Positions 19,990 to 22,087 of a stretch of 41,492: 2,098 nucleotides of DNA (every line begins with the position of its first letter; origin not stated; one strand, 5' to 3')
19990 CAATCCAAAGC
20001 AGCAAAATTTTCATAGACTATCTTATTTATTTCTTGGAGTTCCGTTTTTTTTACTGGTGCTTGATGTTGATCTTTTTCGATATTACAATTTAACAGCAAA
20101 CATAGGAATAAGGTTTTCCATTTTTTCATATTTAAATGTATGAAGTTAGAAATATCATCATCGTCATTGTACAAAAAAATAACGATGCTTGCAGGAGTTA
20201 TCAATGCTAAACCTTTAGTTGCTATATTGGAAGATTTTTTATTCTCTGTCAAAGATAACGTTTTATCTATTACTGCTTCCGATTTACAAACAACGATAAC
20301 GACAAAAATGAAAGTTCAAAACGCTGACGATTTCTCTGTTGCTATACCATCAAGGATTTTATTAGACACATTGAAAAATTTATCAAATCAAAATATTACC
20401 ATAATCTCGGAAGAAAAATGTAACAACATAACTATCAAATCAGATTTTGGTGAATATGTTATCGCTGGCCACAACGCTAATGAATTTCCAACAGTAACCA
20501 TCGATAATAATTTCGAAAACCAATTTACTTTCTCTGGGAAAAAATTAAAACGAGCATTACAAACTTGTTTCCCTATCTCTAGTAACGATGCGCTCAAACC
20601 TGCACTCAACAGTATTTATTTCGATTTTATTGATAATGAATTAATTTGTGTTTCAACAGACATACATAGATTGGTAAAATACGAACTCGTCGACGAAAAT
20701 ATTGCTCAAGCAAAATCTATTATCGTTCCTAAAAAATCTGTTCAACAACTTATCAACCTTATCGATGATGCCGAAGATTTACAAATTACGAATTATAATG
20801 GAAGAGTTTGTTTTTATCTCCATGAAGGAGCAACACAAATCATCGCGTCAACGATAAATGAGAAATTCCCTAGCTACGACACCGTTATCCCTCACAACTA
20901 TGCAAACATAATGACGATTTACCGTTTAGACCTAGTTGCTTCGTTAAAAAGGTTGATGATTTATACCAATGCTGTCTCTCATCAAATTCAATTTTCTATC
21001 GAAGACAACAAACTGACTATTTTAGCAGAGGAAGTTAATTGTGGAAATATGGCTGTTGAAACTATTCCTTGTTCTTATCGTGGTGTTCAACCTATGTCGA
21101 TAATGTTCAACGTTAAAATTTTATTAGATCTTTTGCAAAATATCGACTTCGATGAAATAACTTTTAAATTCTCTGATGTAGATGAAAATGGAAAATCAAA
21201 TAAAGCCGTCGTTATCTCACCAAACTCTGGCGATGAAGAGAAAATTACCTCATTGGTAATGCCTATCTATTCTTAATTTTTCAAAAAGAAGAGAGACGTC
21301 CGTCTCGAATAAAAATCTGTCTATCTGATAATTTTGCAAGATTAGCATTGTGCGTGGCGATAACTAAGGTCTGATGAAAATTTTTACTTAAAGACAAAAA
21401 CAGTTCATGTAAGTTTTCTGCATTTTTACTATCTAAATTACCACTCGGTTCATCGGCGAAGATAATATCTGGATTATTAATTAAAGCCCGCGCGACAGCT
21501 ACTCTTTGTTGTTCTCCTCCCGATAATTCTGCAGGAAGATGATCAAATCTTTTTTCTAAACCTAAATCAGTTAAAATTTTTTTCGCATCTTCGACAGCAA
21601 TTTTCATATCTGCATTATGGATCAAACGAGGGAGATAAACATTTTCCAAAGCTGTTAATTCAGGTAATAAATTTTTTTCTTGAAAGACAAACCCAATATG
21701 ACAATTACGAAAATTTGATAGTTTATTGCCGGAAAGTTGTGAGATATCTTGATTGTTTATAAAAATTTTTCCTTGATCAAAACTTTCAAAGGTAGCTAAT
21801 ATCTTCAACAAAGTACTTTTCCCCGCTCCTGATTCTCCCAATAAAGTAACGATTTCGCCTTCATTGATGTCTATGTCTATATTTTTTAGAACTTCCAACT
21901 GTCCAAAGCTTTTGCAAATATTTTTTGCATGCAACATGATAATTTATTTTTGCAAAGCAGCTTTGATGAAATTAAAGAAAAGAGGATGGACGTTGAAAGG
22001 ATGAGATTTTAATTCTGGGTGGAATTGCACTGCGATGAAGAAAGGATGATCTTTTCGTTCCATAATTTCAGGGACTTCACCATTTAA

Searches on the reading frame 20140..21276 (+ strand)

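Call 68: search_protein_families(library=pfam, proteins=[window:20140-21276:+], max_evalue=0.001)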
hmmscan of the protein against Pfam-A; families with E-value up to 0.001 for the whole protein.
window:20140-21276:+ (378 aa): 3 families
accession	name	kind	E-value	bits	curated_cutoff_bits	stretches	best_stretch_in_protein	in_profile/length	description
PF00712.24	DNA_pol3_beta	-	2.8e-21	76.3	24.4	1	1-119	1-119/120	DNA polymerase III beta subunit, N-terminal domain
PF02767.21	DNA_pol3_beta_2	-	7.5e-17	62.1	27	1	133-244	4-115/116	DNA polymerase III beta subunit, central domain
PF02768.20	DNA_pol3_beta_3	-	1.8e-16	60.5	27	1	248-376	2-120/121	DNA polymerase III beta subunit, C-terminal domain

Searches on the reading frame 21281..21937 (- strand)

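Call 68: search_protein_families(library=pfam, proteins=[window:21281-21937:-], max_evalue=0.001)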
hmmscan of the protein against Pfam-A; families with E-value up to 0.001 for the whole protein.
window:21281-21937:- (218 aa): 8 families
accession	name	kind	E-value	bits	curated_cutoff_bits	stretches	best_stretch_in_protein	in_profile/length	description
PF00005.33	ABC_tran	-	2.1e-36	126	25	1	17-165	1-136/137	ABC transporter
PF13175.12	AAA_15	-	4.8e-07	30.2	32.1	0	17-69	14-69/374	AAA ATPase domain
PF13304.12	AAA_21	-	2.4e-06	28.3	27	0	128-200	228-302/304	AAA domain, putative AbiEii toxin, Type IV TA system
PF02463.25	SMC_N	-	6e-06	26.3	40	1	27-206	24-207/220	RecF/RecN/SMC N terminal domain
PF13191.12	AAA_16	-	0.00017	22.6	32.6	0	25-207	22-150/167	AAA ATPase domain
PF03193.22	RsgA_GTPase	-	0.00028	21.2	30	1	17-52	97-131/174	RsgA GTPase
PF13555.12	AAA_29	-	0.0008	19.6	27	0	21-44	16-39/61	P-loop containing region of AAA domain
PF13238.12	AAA_18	-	0.00085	20.2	29.4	0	30-75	1-41/128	AAA domain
